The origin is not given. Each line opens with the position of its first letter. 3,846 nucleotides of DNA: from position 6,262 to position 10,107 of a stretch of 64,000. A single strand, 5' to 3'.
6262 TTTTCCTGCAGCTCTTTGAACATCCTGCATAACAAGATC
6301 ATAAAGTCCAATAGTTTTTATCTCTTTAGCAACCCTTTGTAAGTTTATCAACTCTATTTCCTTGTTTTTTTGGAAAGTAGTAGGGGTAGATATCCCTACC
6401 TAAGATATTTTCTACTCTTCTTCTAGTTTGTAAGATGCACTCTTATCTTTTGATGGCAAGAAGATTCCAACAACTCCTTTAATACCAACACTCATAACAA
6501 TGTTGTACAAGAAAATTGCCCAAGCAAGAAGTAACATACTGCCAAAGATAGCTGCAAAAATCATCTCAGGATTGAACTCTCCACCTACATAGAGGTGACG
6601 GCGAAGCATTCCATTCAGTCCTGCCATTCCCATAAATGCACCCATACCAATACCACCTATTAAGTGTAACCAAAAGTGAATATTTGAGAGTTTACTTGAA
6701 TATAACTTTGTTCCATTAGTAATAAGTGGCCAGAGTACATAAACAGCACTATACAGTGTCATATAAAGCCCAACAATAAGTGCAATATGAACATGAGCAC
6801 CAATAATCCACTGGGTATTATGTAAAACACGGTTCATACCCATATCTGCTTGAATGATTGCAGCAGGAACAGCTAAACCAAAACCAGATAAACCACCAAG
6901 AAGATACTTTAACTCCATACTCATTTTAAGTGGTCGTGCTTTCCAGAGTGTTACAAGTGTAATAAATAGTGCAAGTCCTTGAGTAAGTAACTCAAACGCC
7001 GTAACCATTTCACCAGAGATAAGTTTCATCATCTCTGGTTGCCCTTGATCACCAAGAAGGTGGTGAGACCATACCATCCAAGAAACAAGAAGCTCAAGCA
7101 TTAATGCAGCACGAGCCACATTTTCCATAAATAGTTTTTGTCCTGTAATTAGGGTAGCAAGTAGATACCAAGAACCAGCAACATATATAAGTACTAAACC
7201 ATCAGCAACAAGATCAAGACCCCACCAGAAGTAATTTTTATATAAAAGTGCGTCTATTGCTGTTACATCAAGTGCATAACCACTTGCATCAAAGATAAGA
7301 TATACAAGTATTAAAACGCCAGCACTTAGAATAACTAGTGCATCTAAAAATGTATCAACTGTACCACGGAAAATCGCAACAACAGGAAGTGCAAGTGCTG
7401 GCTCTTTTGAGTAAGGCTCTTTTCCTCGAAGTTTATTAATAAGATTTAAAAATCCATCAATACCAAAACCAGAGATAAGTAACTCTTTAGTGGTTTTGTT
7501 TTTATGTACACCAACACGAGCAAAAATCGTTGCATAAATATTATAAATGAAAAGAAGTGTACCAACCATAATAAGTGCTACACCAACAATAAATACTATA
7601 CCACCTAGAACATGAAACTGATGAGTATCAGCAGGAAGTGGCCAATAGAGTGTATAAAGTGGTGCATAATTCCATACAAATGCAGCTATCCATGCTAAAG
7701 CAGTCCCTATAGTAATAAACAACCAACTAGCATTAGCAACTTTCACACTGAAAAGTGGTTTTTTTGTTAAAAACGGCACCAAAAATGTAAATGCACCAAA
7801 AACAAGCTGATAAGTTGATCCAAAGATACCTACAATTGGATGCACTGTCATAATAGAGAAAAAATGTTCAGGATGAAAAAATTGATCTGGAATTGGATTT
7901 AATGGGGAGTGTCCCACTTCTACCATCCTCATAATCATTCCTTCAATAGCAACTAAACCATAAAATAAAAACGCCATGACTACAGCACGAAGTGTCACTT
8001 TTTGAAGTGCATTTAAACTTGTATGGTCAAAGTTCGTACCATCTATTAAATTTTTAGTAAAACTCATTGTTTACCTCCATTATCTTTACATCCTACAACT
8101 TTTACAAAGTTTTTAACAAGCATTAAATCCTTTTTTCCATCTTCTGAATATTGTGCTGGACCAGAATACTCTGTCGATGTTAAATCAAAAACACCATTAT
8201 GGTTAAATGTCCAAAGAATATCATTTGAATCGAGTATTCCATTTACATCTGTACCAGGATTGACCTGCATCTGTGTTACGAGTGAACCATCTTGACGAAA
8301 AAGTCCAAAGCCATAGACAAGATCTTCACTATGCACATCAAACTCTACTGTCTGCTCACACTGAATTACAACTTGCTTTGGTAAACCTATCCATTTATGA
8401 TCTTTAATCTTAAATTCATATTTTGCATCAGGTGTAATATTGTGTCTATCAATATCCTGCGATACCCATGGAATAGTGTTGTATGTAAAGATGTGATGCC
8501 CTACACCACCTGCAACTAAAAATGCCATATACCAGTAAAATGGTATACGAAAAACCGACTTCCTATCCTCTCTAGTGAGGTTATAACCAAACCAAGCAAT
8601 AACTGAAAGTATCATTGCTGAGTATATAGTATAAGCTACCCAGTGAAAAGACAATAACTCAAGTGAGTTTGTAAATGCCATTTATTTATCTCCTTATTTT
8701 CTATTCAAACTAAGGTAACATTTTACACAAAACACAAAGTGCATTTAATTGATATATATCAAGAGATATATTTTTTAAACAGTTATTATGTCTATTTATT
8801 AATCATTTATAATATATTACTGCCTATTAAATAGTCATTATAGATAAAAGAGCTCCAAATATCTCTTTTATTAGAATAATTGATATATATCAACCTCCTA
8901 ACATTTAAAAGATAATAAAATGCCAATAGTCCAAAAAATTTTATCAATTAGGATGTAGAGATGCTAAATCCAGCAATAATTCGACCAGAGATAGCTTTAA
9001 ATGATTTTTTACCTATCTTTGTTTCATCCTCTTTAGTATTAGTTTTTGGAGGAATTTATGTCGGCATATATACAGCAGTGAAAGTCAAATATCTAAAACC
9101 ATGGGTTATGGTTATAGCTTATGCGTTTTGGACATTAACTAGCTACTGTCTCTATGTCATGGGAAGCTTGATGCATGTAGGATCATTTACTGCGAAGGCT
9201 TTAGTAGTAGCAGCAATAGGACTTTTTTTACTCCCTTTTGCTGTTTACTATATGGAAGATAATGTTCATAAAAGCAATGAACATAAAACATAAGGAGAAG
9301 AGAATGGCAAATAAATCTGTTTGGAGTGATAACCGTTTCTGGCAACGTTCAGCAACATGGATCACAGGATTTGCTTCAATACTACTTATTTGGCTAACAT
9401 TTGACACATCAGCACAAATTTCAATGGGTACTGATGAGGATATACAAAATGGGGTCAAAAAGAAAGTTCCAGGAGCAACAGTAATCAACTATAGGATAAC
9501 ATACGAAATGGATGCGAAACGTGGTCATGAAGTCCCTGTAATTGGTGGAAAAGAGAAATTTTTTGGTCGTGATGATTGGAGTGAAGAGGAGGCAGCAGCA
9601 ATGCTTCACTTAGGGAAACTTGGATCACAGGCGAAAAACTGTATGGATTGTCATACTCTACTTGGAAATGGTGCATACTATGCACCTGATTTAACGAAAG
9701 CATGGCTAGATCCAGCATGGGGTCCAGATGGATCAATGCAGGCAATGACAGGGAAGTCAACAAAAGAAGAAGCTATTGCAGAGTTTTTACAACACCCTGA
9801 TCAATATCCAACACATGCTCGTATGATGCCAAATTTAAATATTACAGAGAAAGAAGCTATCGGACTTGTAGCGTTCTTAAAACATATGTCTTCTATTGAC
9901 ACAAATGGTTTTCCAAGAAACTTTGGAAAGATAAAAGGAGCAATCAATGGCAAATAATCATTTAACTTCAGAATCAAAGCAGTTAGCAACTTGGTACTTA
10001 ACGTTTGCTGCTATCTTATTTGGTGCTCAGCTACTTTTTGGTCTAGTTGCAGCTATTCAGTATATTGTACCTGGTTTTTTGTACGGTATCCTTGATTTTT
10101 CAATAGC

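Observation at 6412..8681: Second, non-canonical NO-reductase-like heme-copper oxidase (His-to-Asp metal ligand; subunit II without CuA or heme c) back-to-back with canonical norCB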

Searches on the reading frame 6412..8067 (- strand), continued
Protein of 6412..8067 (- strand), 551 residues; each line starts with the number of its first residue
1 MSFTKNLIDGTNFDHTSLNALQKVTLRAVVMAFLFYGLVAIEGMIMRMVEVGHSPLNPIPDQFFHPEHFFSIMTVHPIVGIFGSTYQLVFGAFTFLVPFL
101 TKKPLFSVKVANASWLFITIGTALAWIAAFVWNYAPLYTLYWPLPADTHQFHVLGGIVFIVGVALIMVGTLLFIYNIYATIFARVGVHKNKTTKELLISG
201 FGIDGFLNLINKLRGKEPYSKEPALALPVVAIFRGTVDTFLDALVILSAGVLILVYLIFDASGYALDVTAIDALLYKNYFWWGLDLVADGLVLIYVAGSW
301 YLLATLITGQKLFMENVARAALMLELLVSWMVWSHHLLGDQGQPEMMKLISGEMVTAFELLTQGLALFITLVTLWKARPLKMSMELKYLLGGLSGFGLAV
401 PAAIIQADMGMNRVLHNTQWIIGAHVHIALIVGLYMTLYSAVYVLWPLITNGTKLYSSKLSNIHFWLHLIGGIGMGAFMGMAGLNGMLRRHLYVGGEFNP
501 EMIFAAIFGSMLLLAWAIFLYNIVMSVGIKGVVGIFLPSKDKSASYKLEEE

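Call 49: find_related_loci(query=A1, collection=genome_contigs, flank=8000)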
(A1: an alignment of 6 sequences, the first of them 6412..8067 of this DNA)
Query A1 (551 aa) in genome_contigs; peptide patterns used: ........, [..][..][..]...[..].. (x = any residue, [..] = any of these).
599 stretches matched a pattern (row limit reached: there are more); 565 encode a relative of the query (tblastn E <= 1e-3); the best 80 are kept; 80 distinct loci.
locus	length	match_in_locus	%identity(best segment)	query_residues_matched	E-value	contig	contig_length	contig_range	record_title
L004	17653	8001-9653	91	1-551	0e+0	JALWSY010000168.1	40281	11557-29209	MAG: Sulfurimonas sp. isolate M2_metabat2_scaf2bin.117 M2_NODE_687_length_40281_cov_4.003611, whole genome shotgun seque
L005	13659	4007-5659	91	1-551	0e+0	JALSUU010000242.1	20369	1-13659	MAG: Sulfurimonas sp. isolate S010_metabat1_scaf2bin.003 S010_NODE_645_length_20369_cov_45.008892, whole genome shotgun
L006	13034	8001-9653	89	1-551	0e+0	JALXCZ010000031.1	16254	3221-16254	MAG: Sulfurovum sp. isolate T2_metabat2_scaf2bin.213 T2_NODE_3561_length_16254_cov_48.162522, whole genome shotgun seque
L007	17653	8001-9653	92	1-551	0e+0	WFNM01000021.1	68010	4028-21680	MAG: Sulfurimonas sp. isolate S011_35 k151_132110, whole genome shotgun sequence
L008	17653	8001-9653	89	1-551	0e+0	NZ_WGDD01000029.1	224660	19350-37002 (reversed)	MAG: Sulfurovum sp. isolate S145_27_esom k151_214883, whole genome shotgun sequence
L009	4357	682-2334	91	1-551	0e+0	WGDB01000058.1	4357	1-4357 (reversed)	MAG: Helicobacteraceae bacterium isolate S145_25 k151_171507, whole genome shotgun sequence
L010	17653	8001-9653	90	1-551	0e+0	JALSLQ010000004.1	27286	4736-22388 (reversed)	MAG: Sulfurimonas sp. isolate 355-202_metabat2_scaf2bin.042_VB 355-202_scaffold_1066_c1, whole genome shotgun sequence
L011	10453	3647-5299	90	1-551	0e+0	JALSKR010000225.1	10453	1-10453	MAG: Sulfurimonas sp. isolate 355-202_metabat1_scaf2bin.004 355-202_scaffold_4539_c1, whole genome shotgun sequence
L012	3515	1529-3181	90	1-551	0e+0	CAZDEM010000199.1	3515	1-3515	MAG TPA_asm: uncultured Sulfurimonas sp. isolate binchicken_co64_43 genome assembly, contig: NODE_16447_length_3515_cov_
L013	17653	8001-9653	89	1-551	0e+0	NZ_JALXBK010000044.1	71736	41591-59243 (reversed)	MAG: Sulfurimonas sp. isolate T2_metabat2_scaf2bin.095 T2_NODE_181_length_71736_cov_18.117527, whole genome shotgun sequ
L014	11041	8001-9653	89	1-551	0e+0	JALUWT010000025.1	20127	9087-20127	MAG: Sulfurimonas sp. isolate 131-447_maxbin2_scaf2bin.089 131-447_scaffold_1422_c1, whole genome shotgun sequence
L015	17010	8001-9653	87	1-551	0e+0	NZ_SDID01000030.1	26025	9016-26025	Sulfurimonas indica strain NW8N contig30, whole genome shotgun sequence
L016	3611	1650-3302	86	1-551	0e+0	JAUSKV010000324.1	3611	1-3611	MAG: Sulfurimonas sp. isolate E14_metabat.bin.8_sub E14_k141_414807, whole genome shotgun sequence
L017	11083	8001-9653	87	1-551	0e+0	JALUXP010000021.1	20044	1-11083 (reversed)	MAG: Sulfurimonas sp. isolate 131-447_metabat2_scaf2bin.020 131-447_scaffold_1429_c1, whole genome shotgun sequence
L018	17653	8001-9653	85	1-551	0e+0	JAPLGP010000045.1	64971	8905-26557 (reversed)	MAG: Campylobacterales bacterium isolate LacPavin_0818_WC45_MAG_34_15 LacPavin_0818_WC45_scaffold_120767, whole genome s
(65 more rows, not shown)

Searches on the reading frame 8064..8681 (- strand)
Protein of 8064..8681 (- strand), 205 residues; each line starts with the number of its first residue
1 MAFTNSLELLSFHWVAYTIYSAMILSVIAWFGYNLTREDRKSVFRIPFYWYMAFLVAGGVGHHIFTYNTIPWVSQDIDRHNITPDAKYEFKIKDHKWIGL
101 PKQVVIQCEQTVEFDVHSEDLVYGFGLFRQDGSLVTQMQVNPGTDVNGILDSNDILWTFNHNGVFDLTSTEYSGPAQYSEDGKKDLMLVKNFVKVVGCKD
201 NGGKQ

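Call 3: search_protein_families(library=pfam, proteins=[window:8064-8681:-], max_evalue=0.01)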
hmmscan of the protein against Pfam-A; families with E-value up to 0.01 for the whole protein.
window:8064-8681:- (205 aa): 0 families

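Call 4: search_protein_families(library=ncbifam, proteins=[window:8064-8681:-], max_evalue=0.01)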
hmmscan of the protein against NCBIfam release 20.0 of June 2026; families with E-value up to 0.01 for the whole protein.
window:8064-8681:- (205 aa): 0 families

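Call 23: predict_structure(protein=window:8064-8681:-)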
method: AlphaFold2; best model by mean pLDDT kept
length: 205 residues; sequences in the alignment: 1
mean_pLDDT: 47.4   pTM: 0.29
mean pLDDT of the five models: 47.4, 44.7, 42.2, 41.0, 29.9
residues with pLDDT >= 90: 0; 70-90: 43; 50-70: 35; < 50: 127
segments of 3 or more residues with pLDDT < 50: 1-5, 65-113, 119-122, 126-136, 149-205
pLDDT, mean of each block of 10 residues (from residue 1): 49 73 78 77 72 72 47 33 37 31 37 48 46 48 51 38 32 30 28 29 29
secondary structure, 60 per line:
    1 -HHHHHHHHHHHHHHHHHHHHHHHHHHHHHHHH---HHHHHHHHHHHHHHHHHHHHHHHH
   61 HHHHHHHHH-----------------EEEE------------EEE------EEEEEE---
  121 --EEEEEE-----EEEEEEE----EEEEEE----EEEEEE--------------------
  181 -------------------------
elements in order: H2-33 H37-69 E87-90 E103-105 E112-117 E123-128 E134-140 E145-150 E155-160

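Call 25: find_homologous_proteins(query=window:8064-8681:-, max_evalue=0.001)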
Query window:8064-8681:- (205 aa): 1065 proteins with E <= 0.001 among 1109 candidates; the best 120 are listed.
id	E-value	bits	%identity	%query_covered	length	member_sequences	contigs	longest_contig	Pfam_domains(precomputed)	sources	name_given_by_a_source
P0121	7.8e-126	436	90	100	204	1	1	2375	-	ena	-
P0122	1.2e-125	435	90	100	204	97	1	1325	-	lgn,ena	-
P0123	2.3e-124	431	89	100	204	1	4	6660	-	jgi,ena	jgi:cytochrome c oxidase subunit 2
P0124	3.5e-124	431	89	100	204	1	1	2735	-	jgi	-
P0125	9.0e-124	429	89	100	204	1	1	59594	-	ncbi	ncbi:hypothetical protein [Sulfurimonas sp.]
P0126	3.6e-123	427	88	100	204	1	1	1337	-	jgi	-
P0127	7.0e-123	426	88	100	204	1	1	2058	-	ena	-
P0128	1.5e-122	425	88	100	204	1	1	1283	-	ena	-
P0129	2.3e-120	418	87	100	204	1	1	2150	-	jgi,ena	-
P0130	9.1e-120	416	85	100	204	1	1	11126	-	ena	-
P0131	1.4e-119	415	86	99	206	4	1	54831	-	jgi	jgi:cytochrome c oxidase subunit 2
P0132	2.3e-119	415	84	100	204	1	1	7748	-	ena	-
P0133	1.5e-118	412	84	100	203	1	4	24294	-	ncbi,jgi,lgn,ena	-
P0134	2.4e-118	412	83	100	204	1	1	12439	-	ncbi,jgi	-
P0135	5.7e-118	410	85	100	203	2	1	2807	-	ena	-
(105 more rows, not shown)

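Call 42: search_solved_structures(query=A2, max_evalue=10, show_alignments=3)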
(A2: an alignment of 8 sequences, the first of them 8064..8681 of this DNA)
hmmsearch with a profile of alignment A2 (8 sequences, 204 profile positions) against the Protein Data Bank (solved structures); distinct sequences matched with E-value up to 10: 14.
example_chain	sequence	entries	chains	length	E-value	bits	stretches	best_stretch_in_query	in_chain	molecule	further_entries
6pty_A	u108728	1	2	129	0.00022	24.1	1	86-179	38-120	Cytochrome c oxidase subunit 2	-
6ptt_A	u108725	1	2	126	0.00056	22.8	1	86-176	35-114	Cytochrome c oxidase subunit 2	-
1y9l_A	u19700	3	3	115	0.12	15.3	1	152-199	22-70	Lipoprotein mxiM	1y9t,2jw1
2lln_A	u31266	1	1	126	0.13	15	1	86-176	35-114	Cytochrome c oxidase subunit 2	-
3eh3_B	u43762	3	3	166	0.16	14.8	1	86-175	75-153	Cytochrome c oxidase subunit 2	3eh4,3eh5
3s33_B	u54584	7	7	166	0.16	14.8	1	86-175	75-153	Cytochrome c oxidase subunit 2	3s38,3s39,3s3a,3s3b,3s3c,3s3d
2qpe_B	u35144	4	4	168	0.16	14.8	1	86-175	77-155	Cytochrome c oxidase subunit 2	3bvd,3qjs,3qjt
2cua_A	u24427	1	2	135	0.16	14.8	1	86-176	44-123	PROTEIN (CUA)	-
1ehk_B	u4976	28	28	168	0.16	14.8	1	86-175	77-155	BA3-TYPE CYTOCHROME-C OXIDASE | Cytochrome c oxidase polypeptide II | Cytochrome c oxidase subunit 2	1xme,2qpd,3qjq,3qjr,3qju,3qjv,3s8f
2fwl_B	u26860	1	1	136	0.16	14.7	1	86-176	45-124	Cytochrome c oxidase subunit II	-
5u7n_A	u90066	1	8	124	1.7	11.5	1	86-169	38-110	Cytochrome c oxidase subunit 2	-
7rh6_R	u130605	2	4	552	4.9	9.9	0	11-74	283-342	Cytochrome c oxidase subunit 1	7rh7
7rh5_R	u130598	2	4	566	5.2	9.9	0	11-74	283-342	Cytochrome c oxidase subunit 1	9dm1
6adq_F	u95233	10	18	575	5.3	9.8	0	11-74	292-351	Cytochrome c oxidase subunit 1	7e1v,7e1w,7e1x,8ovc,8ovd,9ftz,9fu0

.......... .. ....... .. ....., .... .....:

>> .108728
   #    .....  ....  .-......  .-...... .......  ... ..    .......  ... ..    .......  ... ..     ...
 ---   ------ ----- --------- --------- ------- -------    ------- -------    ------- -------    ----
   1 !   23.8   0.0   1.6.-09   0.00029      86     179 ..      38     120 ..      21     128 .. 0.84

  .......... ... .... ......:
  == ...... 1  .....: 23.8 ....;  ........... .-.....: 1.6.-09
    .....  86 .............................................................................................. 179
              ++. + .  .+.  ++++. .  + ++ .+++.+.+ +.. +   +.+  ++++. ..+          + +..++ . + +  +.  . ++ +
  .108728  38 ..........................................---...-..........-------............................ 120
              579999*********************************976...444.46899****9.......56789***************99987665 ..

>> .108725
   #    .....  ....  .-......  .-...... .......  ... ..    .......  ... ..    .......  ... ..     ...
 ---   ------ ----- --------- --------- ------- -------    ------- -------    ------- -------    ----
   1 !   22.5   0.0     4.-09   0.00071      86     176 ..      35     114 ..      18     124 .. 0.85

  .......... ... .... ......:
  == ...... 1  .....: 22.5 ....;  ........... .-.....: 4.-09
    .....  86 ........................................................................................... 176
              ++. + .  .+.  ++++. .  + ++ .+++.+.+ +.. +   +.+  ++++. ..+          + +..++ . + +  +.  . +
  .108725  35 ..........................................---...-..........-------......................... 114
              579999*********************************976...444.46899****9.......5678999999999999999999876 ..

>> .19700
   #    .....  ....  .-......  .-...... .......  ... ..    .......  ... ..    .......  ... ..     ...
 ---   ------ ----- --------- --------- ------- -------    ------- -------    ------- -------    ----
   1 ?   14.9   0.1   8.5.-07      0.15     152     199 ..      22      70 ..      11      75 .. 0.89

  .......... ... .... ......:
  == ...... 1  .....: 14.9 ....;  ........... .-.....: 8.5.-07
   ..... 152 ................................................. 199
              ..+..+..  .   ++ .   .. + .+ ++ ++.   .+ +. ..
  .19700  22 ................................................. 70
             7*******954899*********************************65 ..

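Call 53: predict_structure(alignment_id=A3)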
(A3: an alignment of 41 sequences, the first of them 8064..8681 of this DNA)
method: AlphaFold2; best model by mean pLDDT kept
length: 205 residues; sequences in the alignment: 41
mean_pLDDT: 77.0   pTM: 0.62
mean pLDDT of the five models: 77.0, 69.3, 68.7, 65.0, 60.9
residues with pLDDT >= 90: 28; 70-90: 129; 50-70: 41; < 50: 7
segments of 3 or more residues with pLDDT < 50: 144-149
pLDDT, mean of each block of 10 residues (from residue 1): 62 76 78 71 69 75 66 69 88 85 90 83 82 80 50 77 89 77 87 89 67
secondary structure, 60 per line:
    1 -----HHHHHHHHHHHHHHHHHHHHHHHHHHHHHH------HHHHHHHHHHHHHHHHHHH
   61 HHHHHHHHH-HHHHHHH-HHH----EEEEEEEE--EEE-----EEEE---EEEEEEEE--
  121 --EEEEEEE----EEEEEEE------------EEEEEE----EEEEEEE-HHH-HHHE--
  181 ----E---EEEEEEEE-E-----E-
elements in order: H6-35 H42-69 H71-77 E86-93 E96-98 E104-107 E111-118 E123-129 E134-140 E153-158 E163-169 E189-196

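Call 56: fold_search(model_id=the predicted structure, library=pdb)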
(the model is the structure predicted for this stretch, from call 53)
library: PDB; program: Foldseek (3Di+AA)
matches with E <= 10: 1456; with E <= 0.001: 272
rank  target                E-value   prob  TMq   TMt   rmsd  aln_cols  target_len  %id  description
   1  5u7n_G                2.3e-06  1.00  0.35  0.60   3.9       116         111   14  CRYSTAL STRUCTURE OF A CHIMERIC CUA DOMAIN (SUBUNIT II) OF CYTOCHROME BA3 FROM THERMUS THERMOPHILUS WITH THE AMICYANIN (released 2017-11-22)
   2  2fwl_MODEL_1_B        3.4e-06  1.00  0.35  0.50   4.2       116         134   14  The cytochrome c552/CuA complex from Thermus thermophilus (released 2006-03-28)
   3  5u7n_E                3.6e-06  1.00  0.34  0.57   4.0       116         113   13  CRYSTAL STRUCTURE OF A CHIMERIC CUA DOMAIN (SUBUNIT II) OF CYTOCHROME BA3 FROM THERMUS THERMOPHILUS WITH THE AMICYANIN (released 2017-11-22)
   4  5u7n_F                4.3e-06  1.00  0.35  0.61   3.6       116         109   14  CRYSTAL STRUCTURE OF A CHIMERIC CUA DOMAIN (SUBUNIT II) OF CYTOCHROME BA3 FROM THERMUS THERMOPHILUS WITH THE AMICYANIN (released 2017-11-22)
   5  6pty_A                6.2e-06  1.00  0.36  0.58   3.7       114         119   14  Soluble model of human CuA (Tt3Lh) (released 2019-11-20)
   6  5u7n_B                7.1e-06  1.00  0.34  0.56   3.9       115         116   13  CRYSTAL STRUCTURE OF A CHIMERIC CUA DOMAIN (SUBUNIT II) OF CYTOCHROME BA3 FROM THERMUS THERMOPHILUS WITH THE AMICYANIN (released 2017-11-22)
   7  5u7n_A                7.5e-06  1.00  0.34  0.57   3.9       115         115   13  CRYSTAL STRUCTURE OF A CHIMERIC CUA DOMAIN (SUBUNIT II) OF CYTOCHROME BA3 FROM THERMUS THERMOPHILUS WITH THE AMICYANIN (released 2017-11-22)
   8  6ptt_A                9.6e-06  1.00  0.37  0.59   3.8       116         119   14  Soluble model of Arabidopsis thaliana CuA (Tt3LAt) (released 2019-11-20)
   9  2cua_A                1.0e-05  1.00  0.37  0.58   3.7       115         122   14  THE CUA DOMAIN OF CYTOCHROME BA3 FROM THERMUS THERMOPHILUS (released 1999-05-28)
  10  2cua_B                1.0e-05  1.00  0.35  0.51   4.2       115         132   13  THE CUA DOMAIN OF CYTOCHROME BA3 FROM THERMUS THERMOPHILUS (released 1999-05-28)
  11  5ndc_B                1.0e-05  1.00  0.37  0.44  11.7       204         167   12  Structure of ba3-type cytochrome c oxidase from Thermus thermophilus by serial femtosecond crystallography (released 2017-08-23)
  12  5o4q_J                1.4e-05  1.00  0.35  0.26   7.3       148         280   11  Crystal Structure of mutant M54L/M64L/M96L of Two-Domain Laccase from Streptomyces griseoflavus with 0.25 mM copper su (released 2018-03-28)
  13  6rh9_C                1.5e-05  1.00  0.35  0.27   7.3       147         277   12  Crystal Structure of Two-Domain Laccase mutant I170F from Streptomyces griseoflavus (released 2019-07-17)
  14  6fdj_K                1.6e-05  1.00  0.36  0.28   7.2       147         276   12  Crystal Structure of Two-Domain Laccase mutant H165A from Streptomyces griseoflavus with high copper ions occupancy (released 2019-01-30)
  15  4n8u_A                1.6e-05  1.00  0.35  0.27   7.8       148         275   14  Two-Domain Laccase from Streptomyces viridochromogenes at 2.4 A resolution AC629 (released 2014-10-29)
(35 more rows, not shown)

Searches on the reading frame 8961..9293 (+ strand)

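Call 3: search_protein_families(library=pfam, proteins=[window:8961-9293:+], max_evalue=0.01)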
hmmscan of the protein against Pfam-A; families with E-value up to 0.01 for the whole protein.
window:8961-9293:+ (110 aa): 0 families

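Call 4: search_protein_families(library=ncbifam, proteins=[window:8961-9293:+], max_evalue=0.01)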
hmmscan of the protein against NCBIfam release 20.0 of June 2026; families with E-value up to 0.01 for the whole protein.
window:8961-9293:+ (110 aa): 1 family
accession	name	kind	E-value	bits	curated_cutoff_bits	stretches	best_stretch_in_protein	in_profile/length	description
NF010827.0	PRK14231.1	equivalog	0.003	18.1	143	1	55-100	8-53/129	fluoride efflux transporter CrcB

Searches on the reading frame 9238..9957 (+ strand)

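Call 3: search_protein_families(library=pfam, proteins=[window:9238-9957:+], max_evalue=0.01)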
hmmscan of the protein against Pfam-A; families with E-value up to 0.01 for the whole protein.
window:9238-9957:+ (239 aa): 2 families
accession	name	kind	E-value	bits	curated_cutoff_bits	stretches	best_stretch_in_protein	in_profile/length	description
PF00034.26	Cytochrom_C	-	2.1e-06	29.4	21.3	1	132-217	9-89/90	Cytochrome c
PF22085.1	NorB_cytochrome_c-like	-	0.00067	20.5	29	1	126-160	21-55/181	Nitric oxide reductase subunit B, cytochrome c-like domain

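Call 4: search_protein_families(library=ncbifam, proteins=[window:9238-9957:+], max_evalue=0.01)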
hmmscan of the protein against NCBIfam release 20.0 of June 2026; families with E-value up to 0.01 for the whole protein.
window:9238-9957:+ (239 aa): 1 family
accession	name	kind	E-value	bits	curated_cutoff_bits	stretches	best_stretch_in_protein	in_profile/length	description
TIGR02603.1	CxxCH_TIGR02603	domain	0.0042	17.1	68.15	0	132-154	11-33/134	putative heme-binding domain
